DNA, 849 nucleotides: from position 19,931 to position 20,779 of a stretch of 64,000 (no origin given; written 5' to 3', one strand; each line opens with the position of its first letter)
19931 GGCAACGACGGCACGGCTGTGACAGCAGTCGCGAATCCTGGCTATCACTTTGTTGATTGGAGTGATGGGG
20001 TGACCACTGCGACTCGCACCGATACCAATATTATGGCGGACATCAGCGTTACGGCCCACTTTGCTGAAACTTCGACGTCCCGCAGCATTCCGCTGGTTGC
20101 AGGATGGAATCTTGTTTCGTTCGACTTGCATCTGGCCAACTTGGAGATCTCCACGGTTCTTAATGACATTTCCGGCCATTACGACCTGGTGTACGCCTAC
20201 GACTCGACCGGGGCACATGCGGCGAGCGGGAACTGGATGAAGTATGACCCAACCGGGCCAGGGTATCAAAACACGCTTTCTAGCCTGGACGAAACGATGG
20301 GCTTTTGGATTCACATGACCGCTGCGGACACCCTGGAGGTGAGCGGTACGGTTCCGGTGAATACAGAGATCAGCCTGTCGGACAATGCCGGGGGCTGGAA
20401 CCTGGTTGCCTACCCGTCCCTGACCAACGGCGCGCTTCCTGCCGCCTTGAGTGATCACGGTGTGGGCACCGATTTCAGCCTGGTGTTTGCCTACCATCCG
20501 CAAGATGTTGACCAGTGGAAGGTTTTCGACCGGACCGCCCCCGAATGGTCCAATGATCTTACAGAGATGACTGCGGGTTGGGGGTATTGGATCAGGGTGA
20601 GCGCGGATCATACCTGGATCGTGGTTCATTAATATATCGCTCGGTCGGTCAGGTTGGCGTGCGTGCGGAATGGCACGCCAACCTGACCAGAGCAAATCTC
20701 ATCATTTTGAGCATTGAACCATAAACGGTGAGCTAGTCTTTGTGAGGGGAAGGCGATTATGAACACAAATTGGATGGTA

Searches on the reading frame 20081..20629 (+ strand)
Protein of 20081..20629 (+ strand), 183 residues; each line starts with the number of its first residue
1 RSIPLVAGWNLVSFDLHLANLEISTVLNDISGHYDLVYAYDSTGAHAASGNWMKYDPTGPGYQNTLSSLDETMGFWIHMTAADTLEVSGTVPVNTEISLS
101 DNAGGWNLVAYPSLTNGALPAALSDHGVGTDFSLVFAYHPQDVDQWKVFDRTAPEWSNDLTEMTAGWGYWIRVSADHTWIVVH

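Call 6: search_protein_families(library=pfam, proteins=[window:20081-20629:+], max_evalue=10)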
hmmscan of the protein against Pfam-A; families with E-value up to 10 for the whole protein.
window:20081-20629:+ (183 aa): 1 family
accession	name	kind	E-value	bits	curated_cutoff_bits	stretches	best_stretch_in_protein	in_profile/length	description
PF02992.20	Transposase_21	-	0.14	11.7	28.6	1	139-163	6-30/213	Transposase family tnp2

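Call 8: search_protein_families(library=ncbifam, proteins=[window:20081-20629:+], max_evalue=10)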
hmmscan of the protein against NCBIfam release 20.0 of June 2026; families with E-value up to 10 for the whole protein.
window:20081-20629:+ (183 aa): 0 families
